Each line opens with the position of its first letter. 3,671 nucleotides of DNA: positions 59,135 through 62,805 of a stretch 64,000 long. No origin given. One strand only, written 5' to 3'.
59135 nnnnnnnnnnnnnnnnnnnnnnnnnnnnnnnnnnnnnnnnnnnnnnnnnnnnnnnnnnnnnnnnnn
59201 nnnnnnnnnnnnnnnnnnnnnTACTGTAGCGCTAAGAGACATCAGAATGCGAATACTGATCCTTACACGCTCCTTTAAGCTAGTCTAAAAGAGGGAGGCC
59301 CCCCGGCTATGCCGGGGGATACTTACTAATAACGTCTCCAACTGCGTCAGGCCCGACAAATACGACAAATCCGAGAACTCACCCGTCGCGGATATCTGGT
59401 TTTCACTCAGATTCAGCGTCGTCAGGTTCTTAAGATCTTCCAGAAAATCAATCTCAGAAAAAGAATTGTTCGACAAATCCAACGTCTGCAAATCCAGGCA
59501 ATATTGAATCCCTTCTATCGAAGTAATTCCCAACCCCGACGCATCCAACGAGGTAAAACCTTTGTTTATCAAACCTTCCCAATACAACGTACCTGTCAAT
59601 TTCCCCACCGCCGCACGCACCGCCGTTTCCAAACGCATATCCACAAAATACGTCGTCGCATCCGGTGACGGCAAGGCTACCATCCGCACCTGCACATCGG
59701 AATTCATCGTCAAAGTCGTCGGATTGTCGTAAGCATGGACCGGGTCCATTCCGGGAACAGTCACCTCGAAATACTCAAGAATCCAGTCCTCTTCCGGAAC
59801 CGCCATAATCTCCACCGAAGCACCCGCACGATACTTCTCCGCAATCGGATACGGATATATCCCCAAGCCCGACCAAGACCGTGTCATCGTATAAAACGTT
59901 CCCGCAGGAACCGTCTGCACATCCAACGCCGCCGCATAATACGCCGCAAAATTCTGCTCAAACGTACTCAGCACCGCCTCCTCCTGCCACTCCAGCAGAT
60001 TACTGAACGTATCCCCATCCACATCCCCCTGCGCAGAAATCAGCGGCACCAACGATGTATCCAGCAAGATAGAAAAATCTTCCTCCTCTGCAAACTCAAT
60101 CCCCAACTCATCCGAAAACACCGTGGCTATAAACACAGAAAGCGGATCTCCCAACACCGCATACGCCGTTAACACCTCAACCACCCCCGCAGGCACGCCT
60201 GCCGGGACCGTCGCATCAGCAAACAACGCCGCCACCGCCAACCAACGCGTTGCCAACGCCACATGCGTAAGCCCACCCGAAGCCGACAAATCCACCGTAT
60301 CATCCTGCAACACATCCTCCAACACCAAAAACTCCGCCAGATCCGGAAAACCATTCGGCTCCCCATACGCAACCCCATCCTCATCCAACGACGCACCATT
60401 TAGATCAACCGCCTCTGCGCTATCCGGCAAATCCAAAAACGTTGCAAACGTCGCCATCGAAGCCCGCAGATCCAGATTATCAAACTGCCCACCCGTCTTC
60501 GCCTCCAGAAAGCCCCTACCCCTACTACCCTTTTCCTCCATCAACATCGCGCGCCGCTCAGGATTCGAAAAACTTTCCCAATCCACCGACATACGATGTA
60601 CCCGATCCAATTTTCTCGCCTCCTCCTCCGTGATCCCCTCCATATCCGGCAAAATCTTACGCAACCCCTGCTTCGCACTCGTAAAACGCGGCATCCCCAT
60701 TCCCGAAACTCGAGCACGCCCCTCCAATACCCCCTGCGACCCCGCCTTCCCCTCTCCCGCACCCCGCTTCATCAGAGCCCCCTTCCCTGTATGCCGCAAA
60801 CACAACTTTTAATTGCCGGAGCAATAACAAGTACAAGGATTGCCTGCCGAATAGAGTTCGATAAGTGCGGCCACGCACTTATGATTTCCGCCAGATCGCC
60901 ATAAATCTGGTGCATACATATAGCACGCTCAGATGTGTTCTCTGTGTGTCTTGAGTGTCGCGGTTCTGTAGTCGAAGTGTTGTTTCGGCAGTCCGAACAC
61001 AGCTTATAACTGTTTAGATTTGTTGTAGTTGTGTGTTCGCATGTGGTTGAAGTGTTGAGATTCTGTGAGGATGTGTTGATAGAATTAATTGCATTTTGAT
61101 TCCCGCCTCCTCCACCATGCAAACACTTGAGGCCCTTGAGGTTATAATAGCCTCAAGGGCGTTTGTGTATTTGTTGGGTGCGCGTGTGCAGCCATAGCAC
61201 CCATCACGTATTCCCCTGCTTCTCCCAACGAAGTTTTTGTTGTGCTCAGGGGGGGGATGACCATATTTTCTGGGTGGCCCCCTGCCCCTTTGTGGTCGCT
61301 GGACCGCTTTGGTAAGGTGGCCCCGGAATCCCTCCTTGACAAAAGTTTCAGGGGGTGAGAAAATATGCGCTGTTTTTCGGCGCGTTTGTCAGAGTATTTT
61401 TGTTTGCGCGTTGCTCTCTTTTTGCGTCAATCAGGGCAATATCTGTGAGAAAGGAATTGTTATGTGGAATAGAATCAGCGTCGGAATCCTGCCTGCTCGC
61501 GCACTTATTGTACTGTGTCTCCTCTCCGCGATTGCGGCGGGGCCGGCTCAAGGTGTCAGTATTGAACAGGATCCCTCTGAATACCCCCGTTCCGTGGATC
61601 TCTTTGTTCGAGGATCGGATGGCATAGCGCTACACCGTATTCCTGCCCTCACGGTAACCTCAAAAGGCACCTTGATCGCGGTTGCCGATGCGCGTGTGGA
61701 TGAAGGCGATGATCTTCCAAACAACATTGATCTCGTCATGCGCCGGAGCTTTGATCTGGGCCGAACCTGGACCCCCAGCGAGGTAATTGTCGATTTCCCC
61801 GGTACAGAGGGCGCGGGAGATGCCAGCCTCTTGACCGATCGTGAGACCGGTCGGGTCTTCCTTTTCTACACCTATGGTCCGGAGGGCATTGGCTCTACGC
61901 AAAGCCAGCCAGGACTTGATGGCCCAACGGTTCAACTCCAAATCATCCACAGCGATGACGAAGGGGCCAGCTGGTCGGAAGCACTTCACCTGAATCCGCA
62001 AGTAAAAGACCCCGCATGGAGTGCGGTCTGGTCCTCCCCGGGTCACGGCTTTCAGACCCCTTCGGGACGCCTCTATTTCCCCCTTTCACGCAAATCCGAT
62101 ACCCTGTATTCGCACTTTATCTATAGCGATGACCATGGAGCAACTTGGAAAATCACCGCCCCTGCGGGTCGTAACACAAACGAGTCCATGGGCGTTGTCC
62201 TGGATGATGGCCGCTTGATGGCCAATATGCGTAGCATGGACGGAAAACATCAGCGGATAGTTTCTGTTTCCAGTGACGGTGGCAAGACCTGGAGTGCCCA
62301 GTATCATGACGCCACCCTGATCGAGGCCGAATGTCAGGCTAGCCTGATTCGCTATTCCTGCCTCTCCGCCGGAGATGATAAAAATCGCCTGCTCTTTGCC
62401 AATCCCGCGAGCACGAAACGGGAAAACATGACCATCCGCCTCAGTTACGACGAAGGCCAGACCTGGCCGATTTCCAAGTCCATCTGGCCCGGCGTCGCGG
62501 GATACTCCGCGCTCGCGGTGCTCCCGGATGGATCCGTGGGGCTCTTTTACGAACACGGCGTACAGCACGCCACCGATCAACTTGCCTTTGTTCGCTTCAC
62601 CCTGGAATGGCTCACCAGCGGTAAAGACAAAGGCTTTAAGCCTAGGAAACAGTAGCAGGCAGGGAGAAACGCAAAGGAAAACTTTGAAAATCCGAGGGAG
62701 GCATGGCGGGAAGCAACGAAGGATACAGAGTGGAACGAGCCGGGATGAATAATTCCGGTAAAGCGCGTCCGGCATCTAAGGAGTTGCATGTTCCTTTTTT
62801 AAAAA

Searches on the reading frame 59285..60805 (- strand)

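Call 3: search_protein_families(library=pfam, proteins=[window:59285-60805:-], max_evalue=0.1)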
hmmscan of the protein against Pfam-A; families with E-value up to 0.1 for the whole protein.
window:59285-60805:- (506 aa): 7 families
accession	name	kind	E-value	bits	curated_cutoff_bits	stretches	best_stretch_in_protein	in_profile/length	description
PF12799.13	LRR_4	-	1.7e-11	44.4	27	3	439-473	3-38/44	Leucine Rich repeats (2 copies)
PF13855.12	LRR_8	-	8.3e-05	22.7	27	1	439-483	3-51/61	Leucine rich repeat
PF00560.39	LRR_1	-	0.00016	21.6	20.6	0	439-452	2-15/23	Leucine Rich Repeat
PF14580.12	LRR_9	-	0.0018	18.3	30.5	1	420-477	24-82/175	Leucine-rich repeat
PF13516.12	LRR_6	-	0.0082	16.6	23.4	0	459-475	3-19/24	Leucine Rich repeat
PF18998.6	Flg_new_2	-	0.018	15.4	23.6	1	323-373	17-65/73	Divergent InlB B-repeat domain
PF24048.1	LRR_NXF1-5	-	0.03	14.3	30.5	1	438-480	55-101/142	NXF1/2/3/5 leucine-rich repeat domain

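Call 15: search_protein_families(library=ncbifam, proteins=[window:59288-60805:-], max_evalue=0.01)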
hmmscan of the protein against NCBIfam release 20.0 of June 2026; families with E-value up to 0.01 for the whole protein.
window:59288-60805:- (506 aa): 4 families
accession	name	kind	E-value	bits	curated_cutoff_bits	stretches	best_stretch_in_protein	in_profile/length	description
NF033188.1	internalin_H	exception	6.1e-10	38.4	1050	1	366-480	26-141/548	InlH/InlC2 family class 1 internalin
NF033189.1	internalin_A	exception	1.4e-09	36.9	1600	1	387-492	47-152/799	class 1 internalin InlA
NF047464.1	FibnectbindLIC11051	equivalog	0.0024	16.4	1000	1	438-489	605-655/685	LIC_11051 family fibronectin-binding protein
NF033190.2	inl_like_NEAT_1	exception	0.0026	16.1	1275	1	435-478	283-326/754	NEAT domain-containing leucine-rich repeat protein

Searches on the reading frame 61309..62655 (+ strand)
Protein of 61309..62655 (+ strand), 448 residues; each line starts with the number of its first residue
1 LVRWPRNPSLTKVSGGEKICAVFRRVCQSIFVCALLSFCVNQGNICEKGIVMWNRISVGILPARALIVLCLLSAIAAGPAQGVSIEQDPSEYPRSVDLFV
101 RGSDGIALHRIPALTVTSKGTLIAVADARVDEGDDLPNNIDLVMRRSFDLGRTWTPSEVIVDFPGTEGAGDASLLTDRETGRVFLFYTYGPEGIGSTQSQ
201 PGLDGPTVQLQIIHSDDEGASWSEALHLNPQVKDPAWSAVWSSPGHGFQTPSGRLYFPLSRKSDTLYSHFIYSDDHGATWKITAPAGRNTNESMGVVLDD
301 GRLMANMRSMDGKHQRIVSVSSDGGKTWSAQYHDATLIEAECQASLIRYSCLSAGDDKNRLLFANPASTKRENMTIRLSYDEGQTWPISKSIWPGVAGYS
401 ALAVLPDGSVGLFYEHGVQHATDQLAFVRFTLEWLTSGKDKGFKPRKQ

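Call 19: search_protein_families(library=pfam, proteins=[window:61309-62655:+], max_evalue=0.001)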
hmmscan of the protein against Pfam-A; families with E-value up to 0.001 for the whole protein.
window:61309-62655:+ (448 aa): 4 families
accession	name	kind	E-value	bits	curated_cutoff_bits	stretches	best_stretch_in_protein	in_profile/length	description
PF13088.12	BNR_2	-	7.2e-33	114.6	31.4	1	120-411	1-276/277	BNR repeat-like domain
PF13859.12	BNR_3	-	1.1e-19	71.5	27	1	112-400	2-288/308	BNR repeat-like domain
PF02012.26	BNR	-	9.4e-11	40.5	27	0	271-281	1-11/12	BNR/Asp-box repeat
PF24316.1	Tli3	-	4.1e-07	30.8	27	0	310-337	78-106/129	T6SS Tli3 immunity protein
